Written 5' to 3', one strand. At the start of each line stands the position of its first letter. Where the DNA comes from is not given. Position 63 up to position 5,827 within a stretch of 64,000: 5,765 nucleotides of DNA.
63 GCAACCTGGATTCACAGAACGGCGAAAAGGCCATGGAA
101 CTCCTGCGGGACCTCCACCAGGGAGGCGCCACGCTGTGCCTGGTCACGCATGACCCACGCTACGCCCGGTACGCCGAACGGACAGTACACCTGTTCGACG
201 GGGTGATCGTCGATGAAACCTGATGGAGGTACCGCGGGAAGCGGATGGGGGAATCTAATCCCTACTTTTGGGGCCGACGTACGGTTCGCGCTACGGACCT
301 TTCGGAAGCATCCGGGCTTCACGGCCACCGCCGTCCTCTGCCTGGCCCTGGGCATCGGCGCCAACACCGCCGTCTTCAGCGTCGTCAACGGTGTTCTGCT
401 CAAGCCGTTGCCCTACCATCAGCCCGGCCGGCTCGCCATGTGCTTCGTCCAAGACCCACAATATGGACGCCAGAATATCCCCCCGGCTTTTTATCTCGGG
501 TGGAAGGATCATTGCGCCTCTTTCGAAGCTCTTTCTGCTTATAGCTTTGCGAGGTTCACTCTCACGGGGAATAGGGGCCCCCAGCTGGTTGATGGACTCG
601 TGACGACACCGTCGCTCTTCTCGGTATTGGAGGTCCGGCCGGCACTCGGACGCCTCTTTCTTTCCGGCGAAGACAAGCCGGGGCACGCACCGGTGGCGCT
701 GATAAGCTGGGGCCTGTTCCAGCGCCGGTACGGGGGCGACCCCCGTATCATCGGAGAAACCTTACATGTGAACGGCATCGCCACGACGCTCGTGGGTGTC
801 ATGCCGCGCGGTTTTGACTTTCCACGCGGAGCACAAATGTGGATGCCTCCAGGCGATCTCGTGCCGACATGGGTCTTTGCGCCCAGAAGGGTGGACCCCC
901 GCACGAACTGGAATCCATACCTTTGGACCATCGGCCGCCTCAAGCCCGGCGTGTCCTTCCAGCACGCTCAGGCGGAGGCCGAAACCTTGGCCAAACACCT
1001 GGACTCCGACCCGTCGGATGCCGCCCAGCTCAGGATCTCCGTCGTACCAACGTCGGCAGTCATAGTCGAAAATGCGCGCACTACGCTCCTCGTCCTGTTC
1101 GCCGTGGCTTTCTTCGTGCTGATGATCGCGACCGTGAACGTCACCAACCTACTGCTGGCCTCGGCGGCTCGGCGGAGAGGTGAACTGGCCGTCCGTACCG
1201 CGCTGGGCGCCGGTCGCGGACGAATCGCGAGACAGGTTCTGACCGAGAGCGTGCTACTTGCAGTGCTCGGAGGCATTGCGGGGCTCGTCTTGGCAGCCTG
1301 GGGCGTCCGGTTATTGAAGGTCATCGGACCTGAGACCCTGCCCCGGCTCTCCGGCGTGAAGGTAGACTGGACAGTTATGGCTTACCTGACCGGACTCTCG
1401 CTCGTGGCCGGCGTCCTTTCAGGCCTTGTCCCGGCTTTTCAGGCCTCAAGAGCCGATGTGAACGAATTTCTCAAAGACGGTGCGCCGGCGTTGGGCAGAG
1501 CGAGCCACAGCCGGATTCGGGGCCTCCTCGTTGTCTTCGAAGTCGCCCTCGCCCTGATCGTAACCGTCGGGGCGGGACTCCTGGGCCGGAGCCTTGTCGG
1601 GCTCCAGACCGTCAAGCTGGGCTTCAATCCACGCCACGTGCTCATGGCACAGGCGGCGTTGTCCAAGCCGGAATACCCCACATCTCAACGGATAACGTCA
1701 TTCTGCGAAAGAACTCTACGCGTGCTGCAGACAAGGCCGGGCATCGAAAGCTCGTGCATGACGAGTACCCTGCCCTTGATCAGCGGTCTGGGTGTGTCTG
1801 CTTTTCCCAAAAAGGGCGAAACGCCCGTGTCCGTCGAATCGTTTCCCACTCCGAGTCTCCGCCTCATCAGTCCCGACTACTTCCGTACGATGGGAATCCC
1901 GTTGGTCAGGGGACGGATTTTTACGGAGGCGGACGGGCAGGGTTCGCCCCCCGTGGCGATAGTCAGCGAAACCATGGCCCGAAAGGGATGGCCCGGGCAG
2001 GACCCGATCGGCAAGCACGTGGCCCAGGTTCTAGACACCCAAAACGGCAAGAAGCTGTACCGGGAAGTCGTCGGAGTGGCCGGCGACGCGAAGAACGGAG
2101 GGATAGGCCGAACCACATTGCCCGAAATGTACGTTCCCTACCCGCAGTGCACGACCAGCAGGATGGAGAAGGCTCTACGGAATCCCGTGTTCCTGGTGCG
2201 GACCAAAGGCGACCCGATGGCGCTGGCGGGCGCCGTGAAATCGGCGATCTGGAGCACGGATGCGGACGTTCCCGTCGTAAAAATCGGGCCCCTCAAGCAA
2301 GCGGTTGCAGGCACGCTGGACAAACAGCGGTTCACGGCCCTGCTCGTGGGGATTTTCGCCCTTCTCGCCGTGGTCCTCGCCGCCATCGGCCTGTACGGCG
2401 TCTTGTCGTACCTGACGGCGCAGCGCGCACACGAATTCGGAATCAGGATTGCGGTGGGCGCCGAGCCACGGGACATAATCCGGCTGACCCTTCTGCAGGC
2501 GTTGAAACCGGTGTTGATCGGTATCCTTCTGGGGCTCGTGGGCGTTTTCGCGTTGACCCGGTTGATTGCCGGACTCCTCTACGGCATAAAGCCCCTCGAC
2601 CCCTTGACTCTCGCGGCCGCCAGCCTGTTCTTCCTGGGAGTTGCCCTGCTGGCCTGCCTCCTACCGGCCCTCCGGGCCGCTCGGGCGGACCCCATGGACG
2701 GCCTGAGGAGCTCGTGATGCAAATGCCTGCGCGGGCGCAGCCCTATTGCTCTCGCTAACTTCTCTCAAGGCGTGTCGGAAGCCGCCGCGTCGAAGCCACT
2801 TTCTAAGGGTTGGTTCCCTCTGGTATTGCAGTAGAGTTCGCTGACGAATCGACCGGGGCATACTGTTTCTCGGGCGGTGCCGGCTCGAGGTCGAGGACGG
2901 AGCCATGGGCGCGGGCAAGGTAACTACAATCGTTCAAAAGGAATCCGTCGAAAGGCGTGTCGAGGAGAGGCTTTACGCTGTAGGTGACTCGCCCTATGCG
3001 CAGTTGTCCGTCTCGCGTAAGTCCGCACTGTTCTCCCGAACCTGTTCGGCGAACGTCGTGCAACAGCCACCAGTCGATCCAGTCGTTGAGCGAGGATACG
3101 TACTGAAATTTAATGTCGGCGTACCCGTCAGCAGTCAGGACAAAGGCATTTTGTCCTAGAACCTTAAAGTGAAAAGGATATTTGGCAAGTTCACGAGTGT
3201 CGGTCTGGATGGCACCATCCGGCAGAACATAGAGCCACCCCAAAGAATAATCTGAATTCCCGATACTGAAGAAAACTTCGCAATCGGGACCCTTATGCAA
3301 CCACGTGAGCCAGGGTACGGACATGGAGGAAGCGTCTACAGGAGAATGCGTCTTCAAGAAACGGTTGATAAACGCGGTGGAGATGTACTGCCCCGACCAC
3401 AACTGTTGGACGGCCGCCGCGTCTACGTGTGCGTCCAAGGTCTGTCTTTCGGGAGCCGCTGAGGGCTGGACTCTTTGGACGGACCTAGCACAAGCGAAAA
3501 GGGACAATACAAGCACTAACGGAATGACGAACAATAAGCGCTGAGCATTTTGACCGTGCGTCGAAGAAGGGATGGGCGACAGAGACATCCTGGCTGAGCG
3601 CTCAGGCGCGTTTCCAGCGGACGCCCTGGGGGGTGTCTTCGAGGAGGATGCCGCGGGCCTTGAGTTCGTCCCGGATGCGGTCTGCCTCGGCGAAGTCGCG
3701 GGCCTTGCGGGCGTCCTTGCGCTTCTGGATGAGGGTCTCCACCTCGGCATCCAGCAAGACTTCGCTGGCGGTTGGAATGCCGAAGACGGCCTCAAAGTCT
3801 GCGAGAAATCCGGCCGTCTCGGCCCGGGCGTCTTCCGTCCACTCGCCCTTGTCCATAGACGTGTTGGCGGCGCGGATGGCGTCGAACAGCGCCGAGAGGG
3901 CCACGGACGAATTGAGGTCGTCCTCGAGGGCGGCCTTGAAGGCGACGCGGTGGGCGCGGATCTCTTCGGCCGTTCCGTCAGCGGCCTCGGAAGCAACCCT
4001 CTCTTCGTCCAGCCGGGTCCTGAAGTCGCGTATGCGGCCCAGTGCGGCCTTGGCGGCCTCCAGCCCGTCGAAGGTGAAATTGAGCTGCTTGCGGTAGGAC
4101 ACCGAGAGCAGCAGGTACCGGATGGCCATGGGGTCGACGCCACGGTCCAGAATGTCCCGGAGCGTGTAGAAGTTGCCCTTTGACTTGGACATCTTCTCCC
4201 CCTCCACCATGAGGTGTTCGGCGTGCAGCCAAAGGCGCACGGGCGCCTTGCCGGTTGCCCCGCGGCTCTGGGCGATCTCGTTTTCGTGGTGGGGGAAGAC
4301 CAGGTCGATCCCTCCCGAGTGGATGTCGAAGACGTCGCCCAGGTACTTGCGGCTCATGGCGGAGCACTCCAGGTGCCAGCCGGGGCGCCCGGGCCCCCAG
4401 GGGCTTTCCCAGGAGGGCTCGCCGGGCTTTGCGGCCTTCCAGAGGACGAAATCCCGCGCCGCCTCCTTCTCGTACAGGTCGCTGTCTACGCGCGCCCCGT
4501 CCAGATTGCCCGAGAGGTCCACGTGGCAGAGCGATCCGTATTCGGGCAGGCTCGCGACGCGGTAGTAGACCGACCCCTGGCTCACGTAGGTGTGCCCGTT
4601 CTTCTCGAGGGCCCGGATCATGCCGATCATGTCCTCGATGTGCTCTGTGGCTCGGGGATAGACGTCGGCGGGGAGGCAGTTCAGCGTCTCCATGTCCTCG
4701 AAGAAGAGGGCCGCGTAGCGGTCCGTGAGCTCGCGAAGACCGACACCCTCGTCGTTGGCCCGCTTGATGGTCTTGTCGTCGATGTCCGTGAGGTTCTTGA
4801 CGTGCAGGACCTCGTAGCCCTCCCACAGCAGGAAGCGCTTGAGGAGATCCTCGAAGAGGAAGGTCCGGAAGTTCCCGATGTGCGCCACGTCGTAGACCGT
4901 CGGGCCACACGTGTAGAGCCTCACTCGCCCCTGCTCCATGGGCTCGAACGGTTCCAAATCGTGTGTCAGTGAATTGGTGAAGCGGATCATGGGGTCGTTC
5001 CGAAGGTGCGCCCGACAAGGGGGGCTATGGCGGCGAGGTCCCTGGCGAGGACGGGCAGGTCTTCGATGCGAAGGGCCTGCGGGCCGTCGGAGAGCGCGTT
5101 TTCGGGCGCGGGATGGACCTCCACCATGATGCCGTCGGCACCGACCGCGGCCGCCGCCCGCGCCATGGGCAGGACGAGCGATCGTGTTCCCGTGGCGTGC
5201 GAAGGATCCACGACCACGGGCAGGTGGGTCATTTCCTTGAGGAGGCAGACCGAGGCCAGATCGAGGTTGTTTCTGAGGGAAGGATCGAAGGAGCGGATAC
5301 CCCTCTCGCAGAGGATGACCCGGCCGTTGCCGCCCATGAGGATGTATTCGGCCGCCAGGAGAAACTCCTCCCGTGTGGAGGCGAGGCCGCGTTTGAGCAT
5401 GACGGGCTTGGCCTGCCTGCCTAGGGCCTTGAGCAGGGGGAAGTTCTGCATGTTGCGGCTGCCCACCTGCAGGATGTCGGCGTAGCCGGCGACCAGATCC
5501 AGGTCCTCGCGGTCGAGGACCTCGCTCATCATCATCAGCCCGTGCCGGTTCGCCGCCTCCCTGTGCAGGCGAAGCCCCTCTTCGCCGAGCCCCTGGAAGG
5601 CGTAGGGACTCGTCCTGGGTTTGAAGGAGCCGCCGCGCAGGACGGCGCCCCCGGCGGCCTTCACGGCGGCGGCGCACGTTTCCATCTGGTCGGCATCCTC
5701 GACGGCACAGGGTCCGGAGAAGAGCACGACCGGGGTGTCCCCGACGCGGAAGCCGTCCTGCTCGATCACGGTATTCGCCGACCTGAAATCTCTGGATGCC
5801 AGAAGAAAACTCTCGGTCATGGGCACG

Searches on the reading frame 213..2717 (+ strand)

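Call 27: search_protein_families(library=pfam, proteins=[window:213-2717:+], max_evalue=0.001)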
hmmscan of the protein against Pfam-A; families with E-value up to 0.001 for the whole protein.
window:213-2717:+ (834 aa): 2 families
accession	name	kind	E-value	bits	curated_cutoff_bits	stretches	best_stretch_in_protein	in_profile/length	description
PF12704.14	MacB_PCD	-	3e-30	106.5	27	2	37-258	1-206/207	MacB-like periplasmic core domain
PF02687.27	FtsX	-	1e-28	100.2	25.5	2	714-827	2-120/120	FtsX-like permease C-terminal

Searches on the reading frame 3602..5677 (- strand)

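Call 27: search_protein_families(library=pfam, proteins=[window:3602-5677:-], max_evalue=0.001)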
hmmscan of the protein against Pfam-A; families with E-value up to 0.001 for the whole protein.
window:3602-5677:- (691 aa): 6 families
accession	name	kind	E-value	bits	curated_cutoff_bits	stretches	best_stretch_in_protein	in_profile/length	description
PF01406.26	tRNA-synt_1e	-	8.4e-115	383.7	27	1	244-543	2-300/301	tRNA synthetases class I (C) catalytic domain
PF09334.17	tRNA-synt_1g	-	4.2e-14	52.6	20.1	2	262-374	11-124/391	tRNA synthetases class I (M)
PF09190.17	DALR_2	-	4.8e-08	33.9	22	1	579-634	1-55/57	DALR domain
PF23493.1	CysS_C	-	6.9e-08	32.9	23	1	642-688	4-50/51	Cysteinyl-tRNA ligase anticodon binding domain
PF01921.24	tRNA-synt_1f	-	5.2e-06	26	27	1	489-543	275-329/360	tRNA synthetases class I (K)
PF00133.28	tRNA-synt_1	-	0.00029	20.1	22.7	1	450-534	329-413/414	tRNA synthetases class I (I, L, M and V)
